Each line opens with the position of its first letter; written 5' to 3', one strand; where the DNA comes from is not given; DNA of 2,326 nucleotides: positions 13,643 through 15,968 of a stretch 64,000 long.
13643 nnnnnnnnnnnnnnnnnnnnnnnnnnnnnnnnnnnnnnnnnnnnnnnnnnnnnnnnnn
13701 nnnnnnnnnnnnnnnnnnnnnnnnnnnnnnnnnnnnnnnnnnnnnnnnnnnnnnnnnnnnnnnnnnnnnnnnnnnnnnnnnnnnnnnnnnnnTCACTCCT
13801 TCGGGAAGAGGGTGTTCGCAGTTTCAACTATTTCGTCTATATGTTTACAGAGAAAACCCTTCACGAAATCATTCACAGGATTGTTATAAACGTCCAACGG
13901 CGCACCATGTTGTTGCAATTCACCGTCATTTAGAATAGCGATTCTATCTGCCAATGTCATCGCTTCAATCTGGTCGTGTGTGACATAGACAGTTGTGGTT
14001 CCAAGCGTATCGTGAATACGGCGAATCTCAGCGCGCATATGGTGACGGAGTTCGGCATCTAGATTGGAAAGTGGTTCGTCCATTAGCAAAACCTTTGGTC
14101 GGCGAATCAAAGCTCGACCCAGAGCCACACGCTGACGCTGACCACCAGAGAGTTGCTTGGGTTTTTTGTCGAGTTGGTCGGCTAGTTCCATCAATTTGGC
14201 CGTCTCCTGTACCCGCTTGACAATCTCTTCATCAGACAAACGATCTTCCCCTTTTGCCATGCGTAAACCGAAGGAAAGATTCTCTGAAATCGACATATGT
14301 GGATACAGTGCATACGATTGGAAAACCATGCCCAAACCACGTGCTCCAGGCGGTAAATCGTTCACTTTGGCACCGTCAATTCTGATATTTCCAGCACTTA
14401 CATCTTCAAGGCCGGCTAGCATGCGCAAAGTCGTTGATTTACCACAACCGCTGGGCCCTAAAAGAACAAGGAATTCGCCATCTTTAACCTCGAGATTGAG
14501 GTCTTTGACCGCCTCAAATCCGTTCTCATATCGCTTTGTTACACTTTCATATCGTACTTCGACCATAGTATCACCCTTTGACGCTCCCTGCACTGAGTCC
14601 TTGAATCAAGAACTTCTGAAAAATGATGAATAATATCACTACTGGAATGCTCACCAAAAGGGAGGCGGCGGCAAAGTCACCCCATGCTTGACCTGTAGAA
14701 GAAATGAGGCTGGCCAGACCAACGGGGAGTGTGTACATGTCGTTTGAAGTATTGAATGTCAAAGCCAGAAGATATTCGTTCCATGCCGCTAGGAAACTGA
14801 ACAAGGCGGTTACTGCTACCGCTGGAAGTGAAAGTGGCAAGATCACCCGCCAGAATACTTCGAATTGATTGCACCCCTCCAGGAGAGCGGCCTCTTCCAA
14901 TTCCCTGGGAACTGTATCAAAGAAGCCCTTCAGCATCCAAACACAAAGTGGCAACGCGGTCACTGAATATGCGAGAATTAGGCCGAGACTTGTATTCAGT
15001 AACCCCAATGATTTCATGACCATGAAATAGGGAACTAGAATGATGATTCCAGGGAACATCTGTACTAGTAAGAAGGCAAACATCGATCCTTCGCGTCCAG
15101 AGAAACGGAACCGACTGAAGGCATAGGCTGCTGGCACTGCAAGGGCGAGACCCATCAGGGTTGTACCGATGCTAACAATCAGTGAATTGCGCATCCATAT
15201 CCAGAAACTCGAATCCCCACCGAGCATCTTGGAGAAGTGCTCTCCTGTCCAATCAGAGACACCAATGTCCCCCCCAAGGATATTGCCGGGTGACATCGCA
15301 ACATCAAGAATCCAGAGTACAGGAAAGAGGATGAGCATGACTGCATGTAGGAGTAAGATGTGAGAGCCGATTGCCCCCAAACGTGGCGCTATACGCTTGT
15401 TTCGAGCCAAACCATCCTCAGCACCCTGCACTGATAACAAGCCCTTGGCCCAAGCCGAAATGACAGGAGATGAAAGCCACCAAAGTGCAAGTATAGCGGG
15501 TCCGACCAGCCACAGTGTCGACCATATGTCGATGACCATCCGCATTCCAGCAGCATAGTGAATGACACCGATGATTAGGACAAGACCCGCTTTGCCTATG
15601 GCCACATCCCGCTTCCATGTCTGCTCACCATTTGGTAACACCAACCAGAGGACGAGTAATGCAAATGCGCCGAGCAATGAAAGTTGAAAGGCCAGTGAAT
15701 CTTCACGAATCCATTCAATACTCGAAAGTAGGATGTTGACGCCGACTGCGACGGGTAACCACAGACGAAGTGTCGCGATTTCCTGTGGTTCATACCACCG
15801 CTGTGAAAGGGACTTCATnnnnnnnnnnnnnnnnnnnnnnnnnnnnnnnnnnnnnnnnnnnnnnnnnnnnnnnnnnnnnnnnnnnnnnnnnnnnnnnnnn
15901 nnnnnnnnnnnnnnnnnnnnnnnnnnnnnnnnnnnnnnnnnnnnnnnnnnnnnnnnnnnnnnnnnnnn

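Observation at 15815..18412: Substrate-binding protein fused in frame to a MalF-like permease inside the starch-utilisation ABC operon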

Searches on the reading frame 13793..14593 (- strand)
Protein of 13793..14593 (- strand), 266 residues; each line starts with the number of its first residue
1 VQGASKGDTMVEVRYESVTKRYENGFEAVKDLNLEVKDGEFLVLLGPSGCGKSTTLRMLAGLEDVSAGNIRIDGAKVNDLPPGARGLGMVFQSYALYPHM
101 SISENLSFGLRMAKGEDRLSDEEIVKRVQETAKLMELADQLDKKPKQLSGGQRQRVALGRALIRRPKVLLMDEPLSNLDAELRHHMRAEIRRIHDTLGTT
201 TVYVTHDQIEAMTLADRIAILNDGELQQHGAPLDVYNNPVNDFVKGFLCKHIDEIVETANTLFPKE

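Call 8: search_protein_families(library=pfam, proteins=[window:13793-14593:-], max_evalue=0.01)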
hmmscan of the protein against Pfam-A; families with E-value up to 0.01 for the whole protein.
window:13793-14593:- (266 aa): 10 families
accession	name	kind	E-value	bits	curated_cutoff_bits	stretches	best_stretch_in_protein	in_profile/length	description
PF00005.33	ABC_tran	-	1.3e-35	123.4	25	1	29-175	1-136/137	ABC transporter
PF13304.12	AAA_21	-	1.7e-05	25.5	27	0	147-207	237-299/304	AAA domain, putative AbiEii toxin, Type IV TA system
PF03215.21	Rad17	-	8.6e-05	23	23.8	1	28-60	34-66/186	Rad17 P-loop domain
PF13401.12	AAA_22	-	0.00015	22.5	27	1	39-70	5-37/130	AAA domain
PF03193.22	RsgA_GTPase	-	0.00017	21.9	30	1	23-71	92-138/174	RsgA GTPase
PF02463.25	SMC_N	-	0.00092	19.1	40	0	111-212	102-205/220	RecF/RecN/SMC N terminal domain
PF20703.3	nSTAND1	-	0.0013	18.9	27.1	1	28-163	22-145/379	Novel STAND NTPase 1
PF13191.12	AAA_16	-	0.0023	18.9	32.6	0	35-210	18-142/167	AAA ATPase domain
PF24389.1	ORC-CDC6-like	-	0.0039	16.4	27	0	42-59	35-52/571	ORC-CDC6-like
PF20720.3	nSTAND3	-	0.0072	16.5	27.2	0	36-60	14-38/155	Novel STAND NTPase 3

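Call 9: search_protein_families(library=ncbifam, proteins=[window:13793-14593:-], max_evalue=0.01)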
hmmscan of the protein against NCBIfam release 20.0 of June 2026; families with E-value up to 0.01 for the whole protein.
window:13793-14593:- (266 aa): 194 families (the best 25 are shown)
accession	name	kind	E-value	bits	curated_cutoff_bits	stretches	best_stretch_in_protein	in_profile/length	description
NF008653.0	PRK11650.1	subfamily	2.2e-108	362.5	432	1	10-249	1-236/357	sn-glycerol-3-phosphate ABC transporter ATP-binding protein UgpC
NF008233.0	PRK11000.1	equivalog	2.8e-99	332.5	568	1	10-249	1-235/369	maltose/maltodextrin ABC transporter ATP-binding protein MalK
NF006987.0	PRK09452.1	equivalog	3.2e-90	302.5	482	1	13-249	18-249/378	spermidine/putrescine ABC transporter ATP-binding protein PotA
TIGR03265.1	PhnT2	equivalog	1.8e-89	300.4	457.7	1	14-250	6-237/353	putative 2-aminoethylphosphonate ABC transporter ATP-binding protein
TIGR01187.1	potA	subfamily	2e-85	286.8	355.6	1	44-250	1-203/325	polyamine ABC transporter ATP-binding protein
NF043075.1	MMSYN1_0197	equivalog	1.1e-82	277.8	550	1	16-250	6-235/341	spermidine/putrescine ABC transporter ATP-binding protein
NF040933.2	ABC_arch_GlcV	equivalog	6.3e-82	275.3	450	1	11-249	1-243/357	glucose ABC transporter ATP-binding protein GlcV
TIGR00968.1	3a0106s01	subfamily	3.7e-78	262.3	342.75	1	16-250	4-233/237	sulfate ABC transporter ATP-binding protein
NF008513.0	PRK11432.1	equivalog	8.8e-77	258.4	496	1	14-249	8-238/351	ferric ABC transporter ATP-binding protein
TIGR03258.1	PhnT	equivalog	1.9e-76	257.4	499.15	1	11-250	7-242/359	2-aminoethylphosphonate ABC transport system ATP-binding subunit PhnT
NF008621.0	PRK11607.1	equivalog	2.3e-76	257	613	1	12-248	21-250/377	putrescine ABC transporter ATP-binding subunit PotG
NF040840.2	tungstate_WtpC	equivalog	5.7e-71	239.6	440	1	13-249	2-232/347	tungstate ABC transporter ATP-binding protein WtpC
NF008105.0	PRK10851.1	equivalog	2.9e-69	233.5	502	1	16-249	6-238/362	sulfate/thiosulfate ABC transporter ATP-binding protein CysA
TIGR01186.1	proV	subfamily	3.3e-67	227.1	326.6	1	27-250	7-232/363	betaine/proline/choline family ABC transporter ATP-binding protein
TIGR03415.1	ABC_choXWV_ATP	equivalog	1.1e-53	182.5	483.75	1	28-250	39-267/382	choline ABC transporter ATP-binding protein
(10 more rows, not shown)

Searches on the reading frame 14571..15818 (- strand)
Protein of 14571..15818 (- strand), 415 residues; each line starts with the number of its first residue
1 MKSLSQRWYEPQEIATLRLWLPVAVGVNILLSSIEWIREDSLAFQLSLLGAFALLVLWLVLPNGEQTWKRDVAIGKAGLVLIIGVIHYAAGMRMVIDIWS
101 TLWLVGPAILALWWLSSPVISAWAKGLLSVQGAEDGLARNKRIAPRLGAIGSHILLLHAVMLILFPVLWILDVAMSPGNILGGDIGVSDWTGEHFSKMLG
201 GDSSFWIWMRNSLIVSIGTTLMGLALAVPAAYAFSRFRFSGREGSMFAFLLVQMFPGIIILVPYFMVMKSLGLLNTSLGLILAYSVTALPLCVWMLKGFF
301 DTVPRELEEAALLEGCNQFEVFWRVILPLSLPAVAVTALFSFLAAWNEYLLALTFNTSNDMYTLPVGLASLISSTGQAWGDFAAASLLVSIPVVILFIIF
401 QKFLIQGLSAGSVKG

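Call 8: search_protein_families(library=pfam, proteins=[window:14571-15818:-], max_evalue=0.01)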
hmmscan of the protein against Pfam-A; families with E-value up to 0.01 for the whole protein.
window:14571-15818:- (415 aa): 1 family
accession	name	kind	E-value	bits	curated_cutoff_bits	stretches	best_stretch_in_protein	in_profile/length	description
PF00528.27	BPD_transp_1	-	3.2e-19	69.8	26.4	1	224-407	2-181/184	Binding-protein-dependent transport system inner membrane component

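Call 9: search_protein_families(library=ncbifam, proteins=[window:14571-15818:-], max_evalue=0.01)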
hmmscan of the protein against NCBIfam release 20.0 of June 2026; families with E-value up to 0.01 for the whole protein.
window:14571-15818:- (415 aa): 21 families
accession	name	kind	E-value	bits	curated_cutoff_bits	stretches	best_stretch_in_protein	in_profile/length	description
NF008231.0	PRK10998.1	equivalog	1.1e-53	182.7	261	1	146-415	10-296/296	maltose ABC transporter permease MalG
NF040932.1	ABC_arch_GlcU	equivalog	4.2e-32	111.9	340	1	203-410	56-266/272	glucose ABC transporter permease GlcU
NF008210.0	PRK10973.1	equivalog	2.5e-25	89.7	297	1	150-409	10-277/281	sn-glycerol-3-phosphate ABC transporter permease UgpE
TIGR01581.1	Mo_ABC_porter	hypoth_equivalog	1.3e-15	57.5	210.3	1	208-375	22-203/225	ABC transporter permease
TIGR02141.1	modB_ABC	equivalog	3.6e-13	49.6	182.6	1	212-399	3-204/208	molybdate ABC transporter permease subunit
NF006939.0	PRK09421.1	equivalog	6.2e-13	48.7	262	1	209-402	12-218/230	molybdate ABC transporter permease subunit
NF007047.0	PRK09500.1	equivalog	7.8e-12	45.3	326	1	191-397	43-246/257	spermidine/putrescine ABC transporter permease PotC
TIGR02139.1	permease_CysT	equivalog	1.7e-10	41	246.1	1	270-400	125-252/265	sulfate ABC transporter permease subunit CysT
NF011624.0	PRK15050.1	equivalog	1e-09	37.9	247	1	269-400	153-279/297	2-aminoethylphosphonate ABC transporter permease subunit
TIGR00969.1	3a0106s02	subfamily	3.2e-09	36.7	240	1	230-399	84-266/272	sulfate ABC transporter permease subunit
NF040839.1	tungstate_WtpB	equivalog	1.8e-08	34.3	340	1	202-348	39-196/251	tungstate ABC transporter permease WtpB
TIGR00974.1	3a0107s02c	equivalog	2e-08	33.7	193.45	1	156-406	8-268/272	phosphate ABC transporter permease PstA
TIGR03262.1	PhnU2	equivalog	4.5e-08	32.2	593.25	2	302-396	434-526/546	putative 2-aminoethylphosphonate ABC transporter permease subunit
TIGR03226.1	PhnU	equivalog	5e-08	32.7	283.45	1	271-395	173-292/311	2-aminoethylphosphonate ABC transporter permease subunit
NF008208.0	PRK10971.1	equivalog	7.2e-07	29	415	1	272-400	135-261/277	sulfate/thiosulfate ABC transporter permease CysT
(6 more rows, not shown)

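Call 55: search_solved_structures(query=window:14571-15818:-, max_evalue=0.00001)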
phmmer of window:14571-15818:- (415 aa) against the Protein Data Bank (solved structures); distinct sequences matched with E-value up to 0.00001: 7.
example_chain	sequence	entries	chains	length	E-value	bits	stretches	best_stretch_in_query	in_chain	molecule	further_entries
7cad_B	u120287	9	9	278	6.4e-44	153.8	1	158-415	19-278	ABC transporter, permease protein SugB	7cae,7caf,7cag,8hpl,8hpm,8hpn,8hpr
8ja7_B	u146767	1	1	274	2.7e-43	151.7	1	160-415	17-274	Trehalose transport system permease protein SugB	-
2r6g_G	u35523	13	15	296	1.2e-40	143.1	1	152-415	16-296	Maltose transport system permease protein malG | Maltose transporter subunit; membrane component of ABC superfamily | Binding-protein-dependent transport system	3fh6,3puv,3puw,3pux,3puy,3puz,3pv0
9bcr_I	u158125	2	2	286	9.3e-38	133.5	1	152-405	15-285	Maltose/maltodextrin transport system permease protein MalG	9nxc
4tqu_N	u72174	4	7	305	2.6e-24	89.2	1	149-414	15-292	AlgM2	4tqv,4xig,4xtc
8y5f_C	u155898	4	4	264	6.5e-09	38.5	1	164-395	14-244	Spermidine/putrescine transport system permease protein PotC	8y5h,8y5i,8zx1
8y5g_C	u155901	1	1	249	5.6e-08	35.4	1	166-395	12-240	Spermidine/putrescine transport system permease protein PotC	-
